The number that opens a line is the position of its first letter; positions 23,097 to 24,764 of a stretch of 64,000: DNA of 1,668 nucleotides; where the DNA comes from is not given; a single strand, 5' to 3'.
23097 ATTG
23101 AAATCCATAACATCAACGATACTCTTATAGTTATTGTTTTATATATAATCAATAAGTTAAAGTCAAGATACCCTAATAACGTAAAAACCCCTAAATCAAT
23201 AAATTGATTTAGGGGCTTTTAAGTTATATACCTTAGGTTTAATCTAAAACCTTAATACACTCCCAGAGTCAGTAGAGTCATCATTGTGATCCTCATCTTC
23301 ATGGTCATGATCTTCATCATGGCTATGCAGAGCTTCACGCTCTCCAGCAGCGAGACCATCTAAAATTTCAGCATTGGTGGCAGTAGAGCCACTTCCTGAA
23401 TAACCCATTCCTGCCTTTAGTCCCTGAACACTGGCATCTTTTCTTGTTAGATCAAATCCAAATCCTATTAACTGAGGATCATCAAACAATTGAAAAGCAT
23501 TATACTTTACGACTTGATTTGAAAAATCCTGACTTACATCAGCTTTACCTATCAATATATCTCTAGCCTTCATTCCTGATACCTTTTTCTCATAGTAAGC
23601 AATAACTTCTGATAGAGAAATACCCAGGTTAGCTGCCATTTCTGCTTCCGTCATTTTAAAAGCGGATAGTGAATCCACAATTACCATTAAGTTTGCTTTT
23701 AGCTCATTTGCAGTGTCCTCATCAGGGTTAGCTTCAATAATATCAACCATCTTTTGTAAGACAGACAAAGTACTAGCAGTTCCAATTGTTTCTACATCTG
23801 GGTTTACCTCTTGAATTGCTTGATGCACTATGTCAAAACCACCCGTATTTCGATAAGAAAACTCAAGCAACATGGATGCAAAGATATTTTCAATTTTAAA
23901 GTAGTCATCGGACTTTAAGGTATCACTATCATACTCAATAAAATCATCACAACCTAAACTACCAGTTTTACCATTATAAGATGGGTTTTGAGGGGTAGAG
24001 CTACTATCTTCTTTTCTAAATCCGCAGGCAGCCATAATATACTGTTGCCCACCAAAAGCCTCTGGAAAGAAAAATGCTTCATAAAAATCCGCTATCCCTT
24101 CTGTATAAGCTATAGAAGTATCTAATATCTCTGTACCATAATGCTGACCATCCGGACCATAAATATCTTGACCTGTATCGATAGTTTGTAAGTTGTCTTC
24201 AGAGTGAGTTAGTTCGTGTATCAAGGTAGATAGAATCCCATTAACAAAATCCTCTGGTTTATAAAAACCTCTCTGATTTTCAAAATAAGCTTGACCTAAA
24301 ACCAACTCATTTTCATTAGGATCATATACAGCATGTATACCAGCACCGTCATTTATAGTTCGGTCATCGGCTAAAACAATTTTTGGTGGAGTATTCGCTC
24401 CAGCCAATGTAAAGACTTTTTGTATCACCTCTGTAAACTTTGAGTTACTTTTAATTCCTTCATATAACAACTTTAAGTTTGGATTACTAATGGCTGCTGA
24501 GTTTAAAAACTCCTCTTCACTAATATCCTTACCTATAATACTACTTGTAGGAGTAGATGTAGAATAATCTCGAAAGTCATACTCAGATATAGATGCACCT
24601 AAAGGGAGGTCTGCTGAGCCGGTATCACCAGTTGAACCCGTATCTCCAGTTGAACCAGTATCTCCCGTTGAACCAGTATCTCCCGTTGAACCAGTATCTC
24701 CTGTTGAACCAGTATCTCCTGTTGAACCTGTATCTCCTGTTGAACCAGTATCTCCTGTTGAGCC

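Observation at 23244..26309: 1021-aa secreted chimera with a CHAP domain, collagen-like (GSTGDT)n spacer, HExxH zincin-like domain and a His/Asp-rich tail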

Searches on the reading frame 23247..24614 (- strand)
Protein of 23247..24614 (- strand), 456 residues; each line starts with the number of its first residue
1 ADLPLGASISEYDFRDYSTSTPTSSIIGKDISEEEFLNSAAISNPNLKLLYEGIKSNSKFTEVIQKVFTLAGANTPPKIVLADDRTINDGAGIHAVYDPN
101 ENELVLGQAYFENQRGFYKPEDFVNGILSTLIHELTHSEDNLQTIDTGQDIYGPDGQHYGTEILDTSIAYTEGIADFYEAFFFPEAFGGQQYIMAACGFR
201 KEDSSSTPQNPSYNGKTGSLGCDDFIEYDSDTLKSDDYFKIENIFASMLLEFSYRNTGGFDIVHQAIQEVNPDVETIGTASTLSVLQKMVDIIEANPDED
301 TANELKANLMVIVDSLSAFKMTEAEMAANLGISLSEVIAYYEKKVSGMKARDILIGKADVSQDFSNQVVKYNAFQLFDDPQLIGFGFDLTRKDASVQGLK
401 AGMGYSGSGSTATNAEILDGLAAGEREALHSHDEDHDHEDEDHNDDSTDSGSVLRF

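Call 7: search_protein_families(library=pfam, proteins=[window:23247-24614:-], max_evalue=10)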
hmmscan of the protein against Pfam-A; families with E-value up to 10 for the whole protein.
seq(456 aa): 1 family
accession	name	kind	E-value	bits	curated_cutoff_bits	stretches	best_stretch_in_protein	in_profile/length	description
PF14521.12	Aspzincin_M35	-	0.05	14.5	30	1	93-148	60-113/142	Lysine-specific metallo-endopeptidase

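Call 9: search_solved_structures(query=window:23247-24614:-, max_evalue=10, show_alignments=3)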
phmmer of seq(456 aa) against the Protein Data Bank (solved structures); distinct sequences matched with E-value up to 10: 1.
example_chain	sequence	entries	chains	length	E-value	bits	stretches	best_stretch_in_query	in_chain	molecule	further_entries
6vjz_C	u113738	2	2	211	0.39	12.7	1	317-363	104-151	Degradation in the endoplasmic reticulum protein 1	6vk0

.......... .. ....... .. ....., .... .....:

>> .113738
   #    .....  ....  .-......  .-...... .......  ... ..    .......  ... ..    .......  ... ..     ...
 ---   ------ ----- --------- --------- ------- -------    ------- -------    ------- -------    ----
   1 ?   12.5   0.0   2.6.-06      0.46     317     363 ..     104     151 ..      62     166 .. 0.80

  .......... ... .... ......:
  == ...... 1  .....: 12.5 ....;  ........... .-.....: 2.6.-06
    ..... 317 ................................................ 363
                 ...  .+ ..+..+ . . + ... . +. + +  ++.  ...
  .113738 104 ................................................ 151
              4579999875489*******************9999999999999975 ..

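Call 10: find_homologous_proteins(query=window:23328-24614:-, max_evalue=0.001)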
Query seq(429 aa) (429 aa): 3 proteins with E <= 0.001 among 8000 candidates.
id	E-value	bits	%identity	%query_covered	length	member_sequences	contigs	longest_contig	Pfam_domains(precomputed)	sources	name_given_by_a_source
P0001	1.7e-182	625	67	100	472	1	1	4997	-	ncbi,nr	ncbi:hypothetical protein MJH12_04995, partial [bacterium]|nr:hypothetical protein [bacterium]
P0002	1.0e-178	612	66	99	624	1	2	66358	-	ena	-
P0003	1.3e-62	230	39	88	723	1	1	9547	-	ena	-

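Call 15: find_encoding_contigs(protein=P0002, flank=10000, max_places=4)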
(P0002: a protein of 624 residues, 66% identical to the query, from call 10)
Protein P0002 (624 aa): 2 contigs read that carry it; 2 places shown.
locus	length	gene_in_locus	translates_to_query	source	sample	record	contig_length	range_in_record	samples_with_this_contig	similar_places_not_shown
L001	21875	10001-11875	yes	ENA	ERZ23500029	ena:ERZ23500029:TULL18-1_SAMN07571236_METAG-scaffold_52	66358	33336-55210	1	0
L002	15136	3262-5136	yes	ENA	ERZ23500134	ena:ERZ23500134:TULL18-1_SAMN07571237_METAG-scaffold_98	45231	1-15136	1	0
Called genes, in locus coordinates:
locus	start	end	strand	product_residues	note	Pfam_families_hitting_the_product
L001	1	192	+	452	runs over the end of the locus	PF14238:DUF4340, PF13616:Rotamase_3, PF00639:Rotamase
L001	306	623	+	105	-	PF03819:MazG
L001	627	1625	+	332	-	PF00072:Response_reg, PF00211:Guanylate_cyc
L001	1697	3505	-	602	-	PF00009:GTP_EFTU, PF01926:MMR_HSR1 (weak), PF22042:EF-G_D2 (weak), PF03144:GTP_EFTU_D2, PF00679:EFG_C, PF21018:BipA_C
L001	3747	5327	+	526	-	PF04471:Mrr_cat (weak)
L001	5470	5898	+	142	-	PF00572:Ribosomal_L13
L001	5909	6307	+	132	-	PF00380:Ribosomal_S9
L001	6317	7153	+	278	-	PF01479:S4, PF01728:FtsJ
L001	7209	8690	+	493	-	PF02310:B12-binding, PF19864:Radical_SAM_N2 (weak), PF04055:Radical_SAM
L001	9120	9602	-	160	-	-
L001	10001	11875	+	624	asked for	-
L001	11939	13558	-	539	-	PF01235:Na_Ala_symp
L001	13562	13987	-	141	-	-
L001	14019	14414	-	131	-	-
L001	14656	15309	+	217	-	PF00702:Hydrolase, PF12710:HAD, PF13419:HAD_2, PF13242:Hydrolase_like (weak)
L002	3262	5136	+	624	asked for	-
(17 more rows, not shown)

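Call 16: find_encoding_contigs(protein=P0003, flank=10000, max_places=4)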
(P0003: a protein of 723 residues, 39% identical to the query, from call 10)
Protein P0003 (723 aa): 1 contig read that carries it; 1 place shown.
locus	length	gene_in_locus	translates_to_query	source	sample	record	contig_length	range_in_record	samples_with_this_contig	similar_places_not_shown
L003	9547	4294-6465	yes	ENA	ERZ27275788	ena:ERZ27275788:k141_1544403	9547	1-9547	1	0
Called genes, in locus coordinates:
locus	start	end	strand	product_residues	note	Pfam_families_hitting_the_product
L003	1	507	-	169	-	?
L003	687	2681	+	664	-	PF12969:DUF3857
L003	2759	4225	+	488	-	PF02310:B12-binding (weak), PF04055:Radical_SAM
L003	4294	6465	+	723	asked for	-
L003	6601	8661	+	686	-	PF00432:Prenyltrans (faint), PF07678:TED_complement (faint), PF13249:SQHop_cyclase_N, PF13243:SQHop_cyclase_C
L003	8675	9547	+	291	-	?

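Call 17: find_related_loci(query=A2, collection=genome_contigs, flank=10000)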
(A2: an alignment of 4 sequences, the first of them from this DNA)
Query A2 (429 aa) in genome_contigs; peptide patterns used: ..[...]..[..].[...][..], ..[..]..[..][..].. (x = any residue, [..] = any of these).
155 stretches matched a pattern; 1 encode a relative of the query (tblastn E <= 1e-3); 1 distinct loci.
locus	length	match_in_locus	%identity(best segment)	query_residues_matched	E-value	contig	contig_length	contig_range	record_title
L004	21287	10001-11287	66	3-426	0e+0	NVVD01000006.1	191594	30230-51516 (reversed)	MAG: Candidatus Cloacimonadota bacterium isolate NORP72 Contig_source1382A_137, whole genome shotgun sequence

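Call 30: search_protein_representatives(alignment_id=A2)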
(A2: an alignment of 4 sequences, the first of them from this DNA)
Query: 4 sequences, 431 profile positions. Proteins with E-value up to 0.001 (for the whole library): 35; up to 1e-10: 12; up to 1e-30: 10. The best 35 are listed.
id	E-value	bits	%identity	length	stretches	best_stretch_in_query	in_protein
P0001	1.2e-241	818.5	-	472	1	1-431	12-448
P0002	1.0e-240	815.3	-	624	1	1-429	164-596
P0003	1.7e-180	616.9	-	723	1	2-431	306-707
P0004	1.4e-123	429.4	-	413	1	13-429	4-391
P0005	8.8e-99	347.6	-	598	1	2-411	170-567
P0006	4.6e-95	335.4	-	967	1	4-405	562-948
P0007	3.8e-91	322.5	-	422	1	9-408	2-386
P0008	8.0e-65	235.8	-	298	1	133-421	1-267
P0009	1.6e-48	182.0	-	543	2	4-344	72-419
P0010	6.2e-45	170.2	-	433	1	32-417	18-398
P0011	2.7e-23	98.9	-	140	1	132-261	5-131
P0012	7.1e-13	64.6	-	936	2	10-346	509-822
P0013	3.5e-08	49.1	-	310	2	44-185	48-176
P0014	3.9e-07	45.7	-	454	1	132-279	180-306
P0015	7.2e-07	44.8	-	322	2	117-184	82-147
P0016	3.8e-06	42.4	-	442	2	130-187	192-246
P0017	7.3e-06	41.5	-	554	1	123-214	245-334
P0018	1.5e-05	40.5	-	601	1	125-337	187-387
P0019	2.0e-05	40.0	-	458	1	126-184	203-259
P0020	2.6e-05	39.6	-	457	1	129-189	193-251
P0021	3.2e-05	39.3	-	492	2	40-181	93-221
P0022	5.7e-05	38.5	-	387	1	75-214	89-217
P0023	6.9e-05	38.2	-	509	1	113-277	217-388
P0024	1.0e-04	37.7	-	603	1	127-330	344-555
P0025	1.0e-04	37.7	-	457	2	129-185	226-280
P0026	1.2e-04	37.5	-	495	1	35-185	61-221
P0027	1.2e-04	37.5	-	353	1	128-236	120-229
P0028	2.0e-04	36.7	-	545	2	128-187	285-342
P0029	2.4e-04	36.4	-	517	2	117-187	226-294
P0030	2.5e-04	36.4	-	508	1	34-165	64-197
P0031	3.4e-04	36.0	-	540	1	127-280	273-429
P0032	4.0e-04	35.7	-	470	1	126-183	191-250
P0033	8.9e-04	34.6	-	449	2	124-182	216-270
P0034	9.4e-04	34.5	-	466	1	123-205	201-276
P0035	9.9e-04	34.4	-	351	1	127-190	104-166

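Call 32: search_protein_families(library=pfam, alignment_id=A3, max_evalue=0.01)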
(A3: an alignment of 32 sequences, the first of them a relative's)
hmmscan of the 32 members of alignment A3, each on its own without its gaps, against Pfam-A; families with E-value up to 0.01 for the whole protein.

A. member 1, P0012 (936 aa): 1 family
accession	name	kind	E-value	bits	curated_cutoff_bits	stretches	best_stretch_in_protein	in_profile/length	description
PF07202.18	Tcp10_C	-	2e-09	37.4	36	1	141-171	2-32/35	T-complex protein 10 C-terminus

B. families by the number of members that match (of 32 scanned): 9 families
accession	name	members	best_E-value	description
PF13511.11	DUF4124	2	1.1e-09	Domain of unknown function (DUF4124)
PF05257.22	CHAP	2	4.9e-07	CHAP domain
PF19527.4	DUF6055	2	0.0093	Family of unknown function (DUF6055)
PF07202.18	Tcp10_C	1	2e-09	T-complex protein 10 C-terminus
PF01476.26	LysM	1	2.4e-06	LysM domain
PF12699.13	phiKZ_IP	1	0.0011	phiKZ-like phage internal head proteins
PF06167.18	Peptidase_M90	1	0.0034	Glucose-regulated metallo-peptidase M90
PF05299.18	Peptidase_M61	1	0.0054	M61 glycyl aminopeptidase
PF21056.3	ZSWIM1-3_RNaseH-like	1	0.0098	Zinc finger SWIM domain-containing protein 1/3, RNaseH-like domain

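Call 33: predict_structure(alignment_id=A2)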
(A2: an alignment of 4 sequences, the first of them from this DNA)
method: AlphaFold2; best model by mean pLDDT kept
length: 429 residues; sequences in the alignment: 4
mean_pLDDT: 64.2   pTM: 0.69
mean pLDDT of the five models: 64.2, 63.3, 63.2, 61.0, 48.6
residues with pLDDT >= 90: 31; 70-90: 151; 50-70: 143; < 50: 104
segments of 3 or more residues with pLDDT < 50: 1-10, 86-93, 139-161, 206-212, 226-230, 274-277, 364-369, 397-429
pLDDT, mean of each block of 10 residues (from residue 1): 33 69 75 79 69 71 62 65 55 59 67 58 68 56 40 42 60 73 61 54 47 50 50 60 77 87 86 54 88 90 91 82 88 92 80 74 50 71 76 58 31 29 30
secondary structure, 60 per line:
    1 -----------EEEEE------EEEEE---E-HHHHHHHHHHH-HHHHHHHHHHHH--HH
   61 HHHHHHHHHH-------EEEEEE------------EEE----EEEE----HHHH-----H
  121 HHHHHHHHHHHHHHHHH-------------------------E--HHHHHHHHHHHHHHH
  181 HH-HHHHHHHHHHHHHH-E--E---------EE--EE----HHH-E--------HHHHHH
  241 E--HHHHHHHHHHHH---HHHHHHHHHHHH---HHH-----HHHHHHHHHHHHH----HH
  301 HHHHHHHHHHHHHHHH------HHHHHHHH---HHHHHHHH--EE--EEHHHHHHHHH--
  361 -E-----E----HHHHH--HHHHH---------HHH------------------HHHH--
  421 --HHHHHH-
elements in order: E12-16 E23-27 H33-43 H45-56 H59-70 E78-83 E96-98 E103-106 H111-114 H120-137 H166-182 H184-197 H235-240 H244-255 H259-270 H282-294 H299-316 H323-330 H334-341 H350-358 H373-377 H380-384 H415-418 H423-428

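Call 40: find_homologous_proteins(query=A4, max_evalue=0.001)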
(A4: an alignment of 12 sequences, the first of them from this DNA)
Query A4 (12 sequences) (429 aa, profile of the alignment): 2 proteins with E <= 0.001 among 8000 candidates.
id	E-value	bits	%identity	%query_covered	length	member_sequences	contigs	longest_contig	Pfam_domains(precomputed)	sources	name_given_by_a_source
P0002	1.3e-153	530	66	99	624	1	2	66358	-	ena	-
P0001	2.9e-151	522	67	100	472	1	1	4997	-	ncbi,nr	ncbi:hypothetical protein MJH12_04995, partial [bacterium]|nr:hypothetical protein [bacterium]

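Call 42: search_solved_structures(query=A4, max_evalue=10, show_alignments=4)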
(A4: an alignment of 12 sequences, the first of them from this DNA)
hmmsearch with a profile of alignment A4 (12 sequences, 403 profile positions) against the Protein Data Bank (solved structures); distinct sequences matched with E-value up to 10: 6.
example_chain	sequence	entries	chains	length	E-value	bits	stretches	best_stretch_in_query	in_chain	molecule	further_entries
8x7z_A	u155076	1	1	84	0.044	15.8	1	237-310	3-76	HR1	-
7us6_A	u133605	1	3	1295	0.14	14.1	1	222-310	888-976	Spike glycoprotein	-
7usa_A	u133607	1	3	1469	0.17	13.9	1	222-310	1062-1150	Spike glycoprotein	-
8k84_A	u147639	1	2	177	0.37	12.7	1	230-305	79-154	De novo design protein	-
2qyo_A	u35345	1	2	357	0.46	12.4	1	186-326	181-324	O-methyltransferase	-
9db0_A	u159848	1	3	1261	0.7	11.8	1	222-310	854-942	Spike glycoprotein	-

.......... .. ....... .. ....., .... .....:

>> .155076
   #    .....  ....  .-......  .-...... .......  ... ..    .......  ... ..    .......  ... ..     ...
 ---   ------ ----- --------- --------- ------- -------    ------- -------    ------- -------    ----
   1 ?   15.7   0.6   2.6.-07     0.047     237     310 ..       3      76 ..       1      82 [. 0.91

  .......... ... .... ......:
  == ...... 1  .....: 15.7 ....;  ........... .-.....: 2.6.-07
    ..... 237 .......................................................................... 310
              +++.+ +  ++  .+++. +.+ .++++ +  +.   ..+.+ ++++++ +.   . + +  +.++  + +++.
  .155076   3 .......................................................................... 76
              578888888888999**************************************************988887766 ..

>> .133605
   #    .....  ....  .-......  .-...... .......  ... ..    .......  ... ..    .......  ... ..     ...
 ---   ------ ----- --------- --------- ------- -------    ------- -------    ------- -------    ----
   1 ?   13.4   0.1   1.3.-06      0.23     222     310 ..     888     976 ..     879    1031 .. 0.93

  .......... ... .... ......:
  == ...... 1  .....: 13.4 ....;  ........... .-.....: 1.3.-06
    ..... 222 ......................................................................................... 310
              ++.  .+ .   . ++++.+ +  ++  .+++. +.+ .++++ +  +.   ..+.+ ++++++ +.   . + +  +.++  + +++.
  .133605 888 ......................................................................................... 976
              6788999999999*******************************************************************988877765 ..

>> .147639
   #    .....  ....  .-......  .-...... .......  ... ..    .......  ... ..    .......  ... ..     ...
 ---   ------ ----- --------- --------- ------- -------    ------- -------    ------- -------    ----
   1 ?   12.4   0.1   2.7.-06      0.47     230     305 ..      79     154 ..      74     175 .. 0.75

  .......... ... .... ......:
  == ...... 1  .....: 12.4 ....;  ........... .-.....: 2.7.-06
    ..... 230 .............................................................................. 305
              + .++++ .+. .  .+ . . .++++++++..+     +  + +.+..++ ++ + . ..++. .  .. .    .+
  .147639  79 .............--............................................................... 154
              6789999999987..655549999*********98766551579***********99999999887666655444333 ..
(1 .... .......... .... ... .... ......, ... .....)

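Call 43: search_protein_families(library=ncbifam, proteins=[L003:2759-4222:+], max_evalue=0.001)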
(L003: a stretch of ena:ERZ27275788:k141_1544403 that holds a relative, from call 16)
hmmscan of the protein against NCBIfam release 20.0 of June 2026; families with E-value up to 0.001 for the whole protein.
L003:2759-4222:+ (488 aa): 32 families (the best 25 are shown)
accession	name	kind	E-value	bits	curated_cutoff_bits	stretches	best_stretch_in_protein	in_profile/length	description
TIGR04013.1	B12_SAM_MJ_1487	hypoth_equivalog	1.6e-25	89.8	251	2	125-287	47-198/382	TIGR04013 family B12-binding domain/radical SAM domain-containing protein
TIGR03975.1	rSAM_ocin_1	subfamily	4e-25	88.4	281.85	1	140-407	147-428/606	RiPP maturation radical SAM C-methyltransferase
TIGR04072.2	rSAM_ladder_B12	equivalog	4.4e-23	81.6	360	1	138-453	87-391/443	lipid biosynthesis B12-binding/radical SAM protein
TIGR04479.1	bcpD_PhpK_rSAM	subfamily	4.9e-22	78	600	1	139-410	129-410/504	PhpK family radical SAM P-methyltransferase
NF050148.1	rSAM_ApyD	equivalog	5.4e-19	68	750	1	124-408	77-365/645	RiPP biosynthesis radical SAM protein ApyD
TIGR04014.1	B12_SAM_MJ_0865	equivalog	1.1e-18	67.2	360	1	126-408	43-335/434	methyl-coenzyme M reductase glutamine C-methyltransferase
TIGR00089.1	TIGR00089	subfamily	2.8e-18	65.9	251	1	248-410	147-319/429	MiaB/RimO family radical SAM methylthiotransferase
TIGR02026.1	BchE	equivalog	1.3e-14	53.9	481.35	1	138-406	80-362/497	magnesium-protoporphyrin IX monomethyl ester anaerobic oxidative cyclase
TIGR01578.1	MiaB-like-B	hypoth_equivalog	3e-14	52.6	314.7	1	246-410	139-313/421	tRNA (N(6)-L-threonylcarbamoyladenosine(37)-C(2))-methylthiotransferase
TIGR01579.1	MiaB-like-C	equivalog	3.8e-14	52.8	357.05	1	139-408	54-317/416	tRNA (N(6)-L-threonylcarbamoyladenosine(37)-C(2))-methylthiotransferase MtaB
TIGR01574.1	miaB-methiolase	equivalog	4.9e-14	52.2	355.3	1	249-408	153-324/437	tRNA (N6-isopentenyl adenosine(37)-C2)-methylthiotransferase MiaB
TIGR03471.1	HpnJ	equivalog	6.8e-14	51.6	577.6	1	244-407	200-363/472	hopanoid biosynthesis associated radical SAM protein HpnJ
NF045585.1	rSAM_slr0320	equivalog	4.4e-13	48.6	775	1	247-428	241-427/511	photosystem II high light acclimation radical SAM protein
TIGR01125.1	TIGR01125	equivalog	8.8e-11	41.5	356.95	1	249-409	145-316/432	30S ribosomal protein S12 methylthiotransferase RimO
TIGR04367.1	HpnR_B12_rSAM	equivalog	4.8e-09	35.3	650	1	133-402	73-345/490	hopanoid C-3 methylase HpnR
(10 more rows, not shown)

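Call 45: find_encoding_contigs(protein=P0006, flank=8000, max_places=3)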
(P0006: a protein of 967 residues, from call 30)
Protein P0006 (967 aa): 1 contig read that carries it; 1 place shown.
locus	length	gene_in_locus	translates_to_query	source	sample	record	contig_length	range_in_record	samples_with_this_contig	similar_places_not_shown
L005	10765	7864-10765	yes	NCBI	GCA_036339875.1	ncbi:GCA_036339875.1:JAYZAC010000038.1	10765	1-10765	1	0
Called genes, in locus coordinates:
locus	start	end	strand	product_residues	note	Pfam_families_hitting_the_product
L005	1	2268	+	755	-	?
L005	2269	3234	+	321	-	PF13401:AAA_22 (faint), PF20030:bpMoxR, PF00158:Sigma54_activat (faint), PF01078:Mg_chelatase (faint), PF00004:AAA (weak), PF07728:AAA_5, PF17868:AAA_lid_8 (weak)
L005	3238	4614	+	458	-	PF19997:ivWA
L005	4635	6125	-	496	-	PF03853:YjeF_N, PF01256:Carb_kinase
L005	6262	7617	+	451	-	PF02310:B12-binding, PF04055:Radical_SAM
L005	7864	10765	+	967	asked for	PF05257:CHAP (weak)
